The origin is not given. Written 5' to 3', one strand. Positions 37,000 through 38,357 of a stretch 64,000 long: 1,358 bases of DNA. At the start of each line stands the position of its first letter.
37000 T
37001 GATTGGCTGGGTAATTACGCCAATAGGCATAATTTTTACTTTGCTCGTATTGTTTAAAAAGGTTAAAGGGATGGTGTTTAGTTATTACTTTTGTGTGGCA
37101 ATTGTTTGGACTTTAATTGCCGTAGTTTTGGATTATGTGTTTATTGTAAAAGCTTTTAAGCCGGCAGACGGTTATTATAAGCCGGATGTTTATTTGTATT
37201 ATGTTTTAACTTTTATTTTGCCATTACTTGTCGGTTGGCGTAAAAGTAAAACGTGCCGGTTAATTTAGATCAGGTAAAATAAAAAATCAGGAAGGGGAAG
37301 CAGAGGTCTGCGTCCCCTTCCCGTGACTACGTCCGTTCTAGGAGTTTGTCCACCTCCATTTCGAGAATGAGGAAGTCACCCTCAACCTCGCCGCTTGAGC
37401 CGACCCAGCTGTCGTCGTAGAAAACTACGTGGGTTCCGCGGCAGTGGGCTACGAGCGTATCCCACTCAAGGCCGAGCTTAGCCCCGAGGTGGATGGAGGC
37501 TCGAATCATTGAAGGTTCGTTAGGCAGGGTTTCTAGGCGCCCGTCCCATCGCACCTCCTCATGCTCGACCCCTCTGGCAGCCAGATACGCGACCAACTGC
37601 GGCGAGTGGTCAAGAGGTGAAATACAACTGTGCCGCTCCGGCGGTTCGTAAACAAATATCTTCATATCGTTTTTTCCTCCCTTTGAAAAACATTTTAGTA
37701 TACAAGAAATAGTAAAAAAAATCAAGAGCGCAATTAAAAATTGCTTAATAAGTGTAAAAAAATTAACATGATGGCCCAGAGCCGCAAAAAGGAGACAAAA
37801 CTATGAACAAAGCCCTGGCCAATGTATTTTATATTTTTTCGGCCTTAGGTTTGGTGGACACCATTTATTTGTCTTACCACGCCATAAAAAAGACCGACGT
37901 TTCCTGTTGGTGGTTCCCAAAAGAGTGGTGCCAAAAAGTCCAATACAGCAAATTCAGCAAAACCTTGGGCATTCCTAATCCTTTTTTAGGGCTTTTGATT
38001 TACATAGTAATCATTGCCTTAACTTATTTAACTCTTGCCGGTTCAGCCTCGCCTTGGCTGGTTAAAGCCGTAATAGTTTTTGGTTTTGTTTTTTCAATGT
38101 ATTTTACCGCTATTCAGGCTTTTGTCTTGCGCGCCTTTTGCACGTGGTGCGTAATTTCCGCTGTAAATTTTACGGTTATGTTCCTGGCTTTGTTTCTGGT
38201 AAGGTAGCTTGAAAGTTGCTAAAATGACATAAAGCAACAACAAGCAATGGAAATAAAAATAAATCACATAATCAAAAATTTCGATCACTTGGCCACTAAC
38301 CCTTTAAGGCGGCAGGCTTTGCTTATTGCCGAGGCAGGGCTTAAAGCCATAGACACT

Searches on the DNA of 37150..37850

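Call 47: search_rna_families(source=window, start=37150, end=37850, threshold=evalue, max_evalue=5)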
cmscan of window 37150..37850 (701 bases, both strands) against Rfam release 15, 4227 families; matches with E-value up to 5: 4.
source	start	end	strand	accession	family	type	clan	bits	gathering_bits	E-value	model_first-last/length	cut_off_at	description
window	37153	37318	+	RF02693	psm_mec_RNA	Gene; sRNA;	-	26.6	85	0.23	1-143/143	no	psm_mec locus RNA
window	37198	37327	+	RF01606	plasmodium_snoR31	Gene; snRNA; snoRNA; HACA-box;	-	22.5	60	1.7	1-145/145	no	small nucleolar RNA snoR31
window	37668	37761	-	RF01054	preQ1-II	Cis-reg; riboswitch;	-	19.5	47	1.7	1-99/99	no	PreQ1-II (pre queuosine) riboswitch aptamer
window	37248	37320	+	RF02057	STnc40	Gene; sRNA;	-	16.9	45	4.7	1-70/70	no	Salmonella enterica sRNA STnc40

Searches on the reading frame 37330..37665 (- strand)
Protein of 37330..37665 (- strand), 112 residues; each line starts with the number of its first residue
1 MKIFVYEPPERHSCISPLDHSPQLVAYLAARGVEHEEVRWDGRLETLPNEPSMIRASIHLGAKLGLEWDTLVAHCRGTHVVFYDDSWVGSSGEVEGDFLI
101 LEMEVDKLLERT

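Call 14: search_protein_families(library=pfam, proteins=[window:37330-37665:-], max_evalue=0.01)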
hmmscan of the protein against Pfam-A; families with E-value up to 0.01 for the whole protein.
window:37330-37665:- (112 aa): 0 families

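Call 17: find_homologous_proteins(query=window:37330-37665:-)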
Query window:37330-37665:- (112 aa): 2 proteins with E <= 0.001 among 6 candidates.
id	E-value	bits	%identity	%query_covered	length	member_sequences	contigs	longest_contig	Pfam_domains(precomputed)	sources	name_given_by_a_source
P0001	9.7e-71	253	100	100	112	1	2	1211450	-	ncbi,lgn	-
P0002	3.6e-35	138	58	99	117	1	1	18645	-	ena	-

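Call 18: find_encoding_contigs(protein=P0001, flank=3000)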
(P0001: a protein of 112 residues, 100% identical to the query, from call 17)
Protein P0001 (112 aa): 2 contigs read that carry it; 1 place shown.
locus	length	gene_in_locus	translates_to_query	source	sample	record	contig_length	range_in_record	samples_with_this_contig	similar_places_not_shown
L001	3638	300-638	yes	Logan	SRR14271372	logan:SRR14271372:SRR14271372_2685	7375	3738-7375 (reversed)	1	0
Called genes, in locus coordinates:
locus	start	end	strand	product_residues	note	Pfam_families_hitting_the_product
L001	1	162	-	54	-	?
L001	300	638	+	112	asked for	-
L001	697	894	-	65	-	-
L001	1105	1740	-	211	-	PF00657:Lipase_GDSL, PF13472:Lipase_GDSL_2, PF14606:Lipase_GDSL_3 (faint)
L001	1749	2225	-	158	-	PF03073:TspO_MBR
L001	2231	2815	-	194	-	PF03193:RsgA_GTPase (faint), PF01926:MMR_HSR1, PF02421:FeoB_N, PF00350:Dynamin_N (faint), PF00009:GTP_EFTU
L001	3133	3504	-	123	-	-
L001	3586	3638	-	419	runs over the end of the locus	PF00890:FAD_binding_2, PF01266:DAO (weak), PF03486:HI0933_like, PF12831:FAD_oxidored, PF13738:Pyr_redox_3 (faint), PF13450:NAD_binding_8 (weak), PF07992:Pyr_redox_2 (weak), PF22780:HI0933_like_1st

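Call 19: find_encoding_contigs(protein=P0002, flank=6000)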
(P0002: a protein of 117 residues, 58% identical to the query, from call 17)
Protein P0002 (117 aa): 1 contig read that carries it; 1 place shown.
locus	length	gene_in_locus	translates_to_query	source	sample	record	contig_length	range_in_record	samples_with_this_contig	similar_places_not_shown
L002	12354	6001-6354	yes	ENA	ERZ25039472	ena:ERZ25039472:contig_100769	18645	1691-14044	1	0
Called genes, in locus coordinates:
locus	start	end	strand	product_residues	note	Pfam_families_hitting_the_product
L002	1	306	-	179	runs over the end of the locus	PF00482:T2SSF (weak)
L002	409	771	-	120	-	PF28597:T2SSF_N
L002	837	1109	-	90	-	PF00437:T2SSE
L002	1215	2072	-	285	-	PF00437:T2SSE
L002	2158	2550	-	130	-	PF05157:MshEN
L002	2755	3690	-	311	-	PF14240:YHYH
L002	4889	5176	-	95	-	-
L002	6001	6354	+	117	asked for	-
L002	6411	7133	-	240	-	PF01988:VIT1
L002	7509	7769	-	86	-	PF01713:Smr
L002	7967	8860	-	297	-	PF19656:DUF6159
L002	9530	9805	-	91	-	PF02609:Exonuc_VII_S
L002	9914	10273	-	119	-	PF02601:Exonuc_VII_L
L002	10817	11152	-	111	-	PF01336:tRNA_anti-codon (weak), PF13742:tRNA_anti_2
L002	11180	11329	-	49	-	-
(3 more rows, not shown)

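Call 31: list_cluster_members(proteins=[P0001, P0003, P0002])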
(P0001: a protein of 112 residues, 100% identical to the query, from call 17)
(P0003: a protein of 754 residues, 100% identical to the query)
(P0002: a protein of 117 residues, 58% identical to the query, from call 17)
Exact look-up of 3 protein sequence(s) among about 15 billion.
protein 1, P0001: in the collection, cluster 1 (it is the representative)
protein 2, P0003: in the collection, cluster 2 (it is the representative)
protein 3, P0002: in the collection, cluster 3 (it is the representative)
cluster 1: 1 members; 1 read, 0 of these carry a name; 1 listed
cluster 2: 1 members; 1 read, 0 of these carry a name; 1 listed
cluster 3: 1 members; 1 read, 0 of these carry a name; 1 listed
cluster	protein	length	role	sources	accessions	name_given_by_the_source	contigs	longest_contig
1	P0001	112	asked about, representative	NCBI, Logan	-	-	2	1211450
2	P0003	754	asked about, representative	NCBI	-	-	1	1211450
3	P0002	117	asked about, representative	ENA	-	-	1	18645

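Call 55: predict_structure(alignment_id=A2)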
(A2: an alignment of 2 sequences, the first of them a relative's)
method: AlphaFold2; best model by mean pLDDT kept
length: 112 residues; sequences in the alignment: 2
mean_pLDDT: 54.3   pTM: 0.45
mean pLDDT of the five models: 54.3, 49.7, 47.5, 45.7, 43.8
residues with pLDDT >= 90: 0; 70-90: 9; 50-70: 55; < 50: 48
segments of 3 or more residues with pLDDT < 50: 11-14, 51-54, 56-94
pLDDT, mean of each block of 10 residues (from residue 1): 61 54 67 70 59 46 46 45 43 49 59 52
secondary structure, 60 per line:
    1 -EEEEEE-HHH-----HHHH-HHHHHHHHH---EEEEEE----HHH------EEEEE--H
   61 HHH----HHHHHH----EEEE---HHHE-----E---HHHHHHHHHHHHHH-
elements in order: E2-7 H17-20 H22-30 E34-39 E53-57 H60-63 H68-73 E78-81 H98-111

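Call 56: search_protein_representatives(alignment_id=A2)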
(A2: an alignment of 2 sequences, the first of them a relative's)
Query: 2 sequences, 117 profile positions. Proteins with E-value up to 0.001 (for the whole library): 39; up to 1e-10: 5; up to 1e-30: 1. The best 39 are listed.
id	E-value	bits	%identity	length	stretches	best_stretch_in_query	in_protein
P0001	1.7e-64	231.2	-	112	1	4-115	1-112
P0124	5.9e-28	113.4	-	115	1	2-115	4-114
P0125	6.0e-16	74.7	-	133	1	4-114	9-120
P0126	7.5e-12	61.5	-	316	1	16-106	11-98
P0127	3.7e-11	59.2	-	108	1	11-112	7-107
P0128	1.4e-10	57.4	-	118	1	15-116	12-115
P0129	2.3e-10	56.7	-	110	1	5-115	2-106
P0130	6.8e-10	55.2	-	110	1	8-114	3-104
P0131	8.6e-09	51.6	-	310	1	5-114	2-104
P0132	1.0e-08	51.3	-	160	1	4-99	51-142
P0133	1.8e-08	50.6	-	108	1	4-100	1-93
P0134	4.0e-08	49.5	-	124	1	4-112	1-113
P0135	4.7e-08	49.2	-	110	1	3-115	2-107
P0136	1.9e-07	47.3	-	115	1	4-100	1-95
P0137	2.0e-07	47.2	-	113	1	24-102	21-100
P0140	6.2e-07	45.6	-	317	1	12-112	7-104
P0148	3.3e-06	43.3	-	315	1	4-114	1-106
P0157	6.3e-05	39.1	-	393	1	7-115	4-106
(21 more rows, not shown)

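Call 57: search_protein_families(library=pfam, proteins=[P0126, P0131, P0140, P0148, P0157, P0124, P0125, P0132, P0127, P0128], max_evalue=0.01)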
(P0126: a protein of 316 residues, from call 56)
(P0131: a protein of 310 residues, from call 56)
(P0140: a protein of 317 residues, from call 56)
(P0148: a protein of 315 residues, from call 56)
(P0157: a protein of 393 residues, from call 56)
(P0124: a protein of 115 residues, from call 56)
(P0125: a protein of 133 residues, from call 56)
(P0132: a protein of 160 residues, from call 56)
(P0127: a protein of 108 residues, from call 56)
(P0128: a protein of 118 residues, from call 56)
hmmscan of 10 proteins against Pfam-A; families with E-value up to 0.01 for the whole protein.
P0126 (316 aa): 0 families

P0131 (310 aa): 0 families

P0140 (317 aa): 0 families

P0148 (315 aa): 0 families

P0157 (393 aa): 1 family
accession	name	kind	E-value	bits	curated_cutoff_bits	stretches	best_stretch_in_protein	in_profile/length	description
PF12773.13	DZR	-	0.0043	17.6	27.3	1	345-391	13-36/45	Double zinc ribbon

P0124 (115 aa): 0 families

P0125 (133 aa): 0 families

P0132 (160 aa): 0 families

P0127 (108 aa): 0 families

P0128 (118 aa): 0 families

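Call 59: find_encoding_contigs(protein=P0124, flank=3000, max_places=4)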
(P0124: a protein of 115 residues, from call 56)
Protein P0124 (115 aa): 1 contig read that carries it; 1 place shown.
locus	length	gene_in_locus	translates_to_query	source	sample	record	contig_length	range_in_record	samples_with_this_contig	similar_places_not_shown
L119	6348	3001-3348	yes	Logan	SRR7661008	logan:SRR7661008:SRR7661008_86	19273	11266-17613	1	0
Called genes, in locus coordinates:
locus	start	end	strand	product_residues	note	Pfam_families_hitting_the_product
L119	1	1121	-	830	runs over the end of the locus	PF00580:UvrD-helicase, PF13245:AAA_19, PF13087:AAA_12 (faint), PF13361:UvrD_C, PF13538:UvrD_C_2 (faint), PF01396:Zn_ribbon_Top1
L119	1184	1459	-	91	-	PF01396:Zn_ribbon_Top1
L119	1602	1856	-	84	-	-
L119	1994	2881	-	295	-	-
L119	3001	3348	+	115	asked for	-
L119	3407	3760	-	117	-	-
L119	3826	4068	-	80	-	-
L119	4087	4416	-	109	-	-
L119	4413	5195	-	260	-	PF01209:Ubie_methyltran, PF02353:CMAS (weak), PF05401:NodS (weak), PF13489:Methyltransf_23, PF13847:Methyltransf_31, PF08241:Methyltransf_11, PF08242:Methyltransf_12, PF13649:Methyltransf_25, +2 more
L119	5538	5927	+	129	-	-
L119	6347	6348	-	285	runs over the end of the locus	PF00515:TPR_1 (faint), PF07719:TPR_2 (faint), PF21033:RMD1-3 (faint), PF13181:TPR_8 (faint), PF13432:TPR_16, PF14559:TPR_19 (weak), PF12895:ANAPC3 (weak), PF13414:TPR_11 (weak), +4 more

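Call 62: find_encoding_contigs(protein=P0125, flank=2000, max_places=3)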
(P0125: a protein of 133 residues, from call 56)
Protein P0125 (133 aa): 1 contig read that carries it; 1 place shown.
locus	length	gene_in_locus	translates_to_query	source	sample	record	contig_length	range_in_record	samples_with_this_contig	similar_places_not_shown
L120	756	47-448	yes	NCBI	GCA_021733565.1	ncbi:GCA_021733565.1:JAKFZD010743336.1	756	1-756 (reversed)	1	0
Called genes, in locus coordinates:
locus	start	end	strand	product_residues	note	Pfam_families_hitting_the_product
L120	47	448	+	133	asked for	-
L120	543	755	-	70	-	?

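Call 63: find_encoding_contigs(protein=P0128, flank=2000, max_places=3)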
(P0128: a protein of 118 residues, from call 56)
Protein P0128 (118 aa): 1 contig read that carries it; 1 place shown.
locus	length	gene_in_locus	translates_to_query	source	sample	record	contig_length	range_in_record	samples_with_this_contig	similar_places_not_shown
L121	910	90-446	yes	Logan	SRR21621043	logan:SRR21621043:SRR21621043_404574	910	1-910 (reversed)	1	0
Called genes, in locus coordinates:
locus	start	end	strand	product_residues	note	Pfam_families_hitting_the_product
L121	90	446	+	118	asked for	-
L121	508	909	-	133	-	?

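Call 72: search_protein_families(library=ncbifam, proteins=[window:37330-37665:-], max_evalue=0.01)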
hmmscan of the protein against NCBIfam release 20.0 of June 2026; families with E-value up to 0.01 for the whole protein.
window:37330-37665:- (112 aa): 0 families

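Call 73: search_protein_families(library=phrogs, proteins=[window:37330-37665:-], max_evalue=0.01)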
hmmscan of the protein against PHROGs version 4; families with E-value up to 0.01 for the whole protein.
window:37330-37665:- (112 aa): 0 families

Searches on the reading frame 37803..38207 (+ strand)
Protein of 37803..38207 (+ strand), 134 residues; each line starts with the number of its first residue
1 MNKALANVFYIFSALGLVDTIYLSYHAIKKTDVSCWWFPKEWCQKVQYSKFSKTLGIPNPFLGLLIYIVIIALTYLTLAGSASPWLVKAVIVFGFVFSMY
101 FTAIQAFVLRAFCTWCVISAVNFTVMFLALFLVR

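Call 14: search_protein_families(library=pfam, proteins=[window:37803-38204:+], max_evalue=0.01)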
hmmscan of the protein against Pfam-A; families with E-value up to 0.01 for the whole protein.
window:37803-38204:+ (134 aa): 1 family
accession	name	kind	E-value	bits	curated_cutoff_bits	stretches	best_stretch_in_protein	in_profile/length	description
PF07884.19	VKOR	-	3.2e-22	79.5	27.5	1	9-128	3-131/134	Vitamin K epoxide reductase family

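Call 44: find_encoding_contigs(protein=window:37803-38207:+, flank=3000, max_places=10)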
Protein window:37803-38207:+ (134 aa): no gene with exactly this product is on record in the collection.
